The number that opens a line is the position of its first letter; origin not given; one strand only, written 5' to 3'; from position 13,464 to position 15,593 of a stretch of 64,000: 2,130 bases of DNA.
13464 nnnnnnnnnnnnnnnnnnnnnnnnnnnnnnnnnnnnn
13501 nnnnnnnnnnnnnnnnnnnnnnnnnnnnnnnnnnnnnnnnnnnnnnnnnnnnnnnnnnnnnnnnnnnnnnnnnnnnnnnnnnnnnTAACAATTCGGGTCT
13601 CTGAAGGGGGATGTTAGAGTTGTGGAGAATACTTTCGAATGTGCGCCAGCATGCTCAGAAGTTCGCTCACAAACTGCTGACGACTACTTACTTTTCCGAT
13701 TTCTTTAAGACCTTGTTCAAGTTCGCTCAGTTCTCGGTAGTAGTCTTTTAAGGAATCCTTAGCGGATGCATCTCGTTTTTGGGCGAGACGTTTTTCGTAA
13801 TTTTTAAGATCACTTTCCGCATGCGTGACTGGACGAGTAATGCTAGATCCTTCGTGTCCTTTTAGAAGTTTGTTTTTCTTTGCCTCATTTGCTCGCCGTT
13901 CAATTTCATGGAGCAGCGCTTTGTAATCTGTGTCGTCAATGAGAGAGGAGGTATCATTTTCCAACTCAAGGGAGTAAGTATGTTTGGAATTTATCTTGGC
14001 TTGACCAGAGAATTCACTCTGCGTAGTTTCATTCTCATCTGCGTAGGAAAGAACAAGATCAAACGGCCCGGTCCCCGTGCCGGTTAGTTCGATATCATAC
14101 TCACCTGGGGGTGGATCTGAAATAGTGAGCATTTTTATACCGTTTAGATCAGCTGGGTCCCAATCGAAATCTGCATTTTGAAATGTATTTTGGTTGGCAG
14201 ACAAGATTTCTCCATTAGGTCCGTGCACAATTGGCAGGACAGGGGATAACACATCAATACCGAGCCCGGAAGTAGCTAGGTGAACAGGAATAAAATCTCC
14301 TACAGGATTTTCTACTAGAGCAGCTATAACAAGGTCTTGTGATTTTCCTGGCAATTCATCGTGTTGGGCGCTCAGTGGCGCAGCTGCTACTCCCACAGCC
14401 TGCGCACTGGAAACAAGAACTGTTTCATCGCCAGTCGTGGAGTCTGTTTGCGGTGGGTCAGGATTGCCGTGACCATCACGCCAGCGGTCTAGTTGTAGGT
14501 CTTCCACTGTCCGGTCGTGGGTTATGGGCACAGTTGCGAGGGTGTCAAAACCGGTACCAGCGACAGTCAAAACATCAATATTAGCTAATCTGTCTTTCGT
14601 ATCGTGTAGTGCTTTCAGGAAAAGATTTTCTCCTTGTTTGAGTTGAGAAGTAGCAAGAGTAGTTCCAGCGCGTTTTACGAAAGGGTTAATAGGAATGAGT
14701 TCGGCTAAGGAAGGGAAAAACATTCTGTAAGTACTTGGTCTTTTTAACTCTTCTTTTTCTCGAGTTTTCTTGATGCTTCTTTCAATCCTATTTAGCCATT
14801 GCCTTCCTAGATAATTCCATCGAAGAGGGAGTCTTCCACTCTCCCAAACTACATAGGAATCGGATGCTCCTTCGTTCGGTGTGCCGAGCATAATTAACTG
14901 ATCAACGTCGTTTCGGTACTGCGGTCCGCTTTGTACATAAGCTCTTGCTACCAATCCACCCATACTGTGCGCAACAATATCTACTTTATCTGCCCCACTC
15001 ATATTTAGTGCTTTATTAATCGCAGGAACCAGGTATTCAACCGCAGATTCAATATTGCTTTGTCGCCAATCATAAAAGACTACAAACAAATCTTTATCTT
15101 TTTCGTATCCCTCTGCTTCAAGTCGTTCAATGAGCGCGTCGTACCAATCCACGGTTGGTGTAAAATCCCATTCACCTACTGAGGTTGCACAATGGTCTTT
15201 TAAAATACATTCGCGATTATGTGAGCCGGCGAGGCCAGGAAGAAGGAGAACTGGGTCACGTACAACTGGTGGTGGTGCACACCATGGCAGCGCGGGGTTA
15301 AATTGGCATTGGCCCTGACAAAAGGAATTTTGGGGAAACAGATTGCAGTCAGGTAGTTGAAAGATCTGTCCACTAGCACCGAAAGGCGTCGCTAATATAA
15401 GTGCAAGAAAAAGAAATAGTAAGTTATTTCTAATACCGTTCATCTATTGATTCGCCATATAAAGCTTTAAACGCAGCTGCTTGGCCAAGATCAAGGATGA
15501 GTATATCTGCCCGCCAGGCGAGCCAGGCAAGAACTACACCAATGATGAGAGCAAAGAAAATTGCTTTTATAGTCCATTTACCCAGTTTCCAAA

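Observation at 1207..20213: At least three GT-C-type membrane glycosyltransferase candidates plus a sulfotransferase in one window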

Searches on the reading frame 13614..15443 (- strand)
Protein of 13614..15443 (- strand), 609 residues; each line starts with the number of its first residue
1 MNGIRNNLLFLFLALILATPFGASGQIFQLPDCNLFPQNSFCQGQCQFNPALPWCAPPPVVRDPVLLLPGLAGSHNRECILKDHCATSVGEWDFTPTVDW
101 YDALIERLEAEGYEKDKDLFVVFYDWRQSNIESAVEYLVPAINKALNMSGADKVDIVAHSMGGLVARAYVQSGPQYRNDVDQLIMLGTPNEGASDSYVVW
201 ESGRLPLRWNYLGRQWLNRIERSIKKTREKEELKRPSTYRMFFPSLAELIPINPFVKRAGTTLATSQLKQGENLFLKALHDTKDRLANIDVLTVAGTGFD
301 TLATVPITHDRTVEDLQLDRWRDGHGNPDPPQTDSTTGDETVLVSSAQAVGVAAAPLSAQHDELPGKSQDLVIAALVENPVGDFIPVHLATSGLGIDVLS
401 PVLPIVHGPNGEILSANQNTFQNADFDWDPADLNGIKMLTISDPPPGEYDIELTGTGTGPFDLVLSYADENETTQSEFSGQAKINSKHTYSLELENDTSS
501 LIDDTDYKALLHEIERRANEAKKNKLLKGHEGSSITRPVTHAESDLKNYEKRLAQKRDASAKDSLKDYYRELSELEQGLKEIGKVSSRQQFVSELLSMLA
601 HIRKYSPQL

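Call 8: search_protein_families(library=pfam, proteins=[window:13614-15443:-], max_evalue=0.01)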
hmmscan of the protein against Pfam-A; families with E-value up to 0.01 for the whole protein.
window:13614-15443:- (609 aa): 9 families
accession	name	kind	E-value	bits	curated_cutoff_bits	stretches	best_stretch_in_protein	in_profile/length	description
PF02450.21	LCAT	-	1.7e-14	54.3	21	1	99-204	67-176/392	Lecithin:cholesterol acyltransferase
PF07819.20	PGAP1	-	1.8e-11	44.7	24.3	1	64-192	6-131/233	PGAP1-like alpha/beta domain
PF00561.26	Abhydrolase_1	-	1.6e-07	31.7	25.8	1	64-194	2-103/245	alpha/beta hydrolase fold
PF24096.1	DUF7379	-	3.1e-07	31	33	1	136-193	55-115/191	Domain of unknown function (DUF7379)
PF02089.21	Palm_thioest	-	4.2e-07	30.4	26.8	1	138-197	57-117/254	Palmitoyl protein thioesterase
PF01674.24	Lipase_2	-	1.2e-05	25.4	20.3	1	142-193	65-112/219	Lipase (class 2)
PF12697.13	Abhydrolase_6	-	0.00018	22.7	26.3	1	124-285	46-165/217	Alpha/beta hydrolase family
PF12146.15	Hydrolase_4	-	0.00079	19.2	27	1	130-190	54-111/239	Serine aminopeptidase, S33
PF06028.17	DUF915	-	0.0031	17.3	22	0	64-191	13-144/255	Alpha/beta hydrolase of unknown function (DUF915)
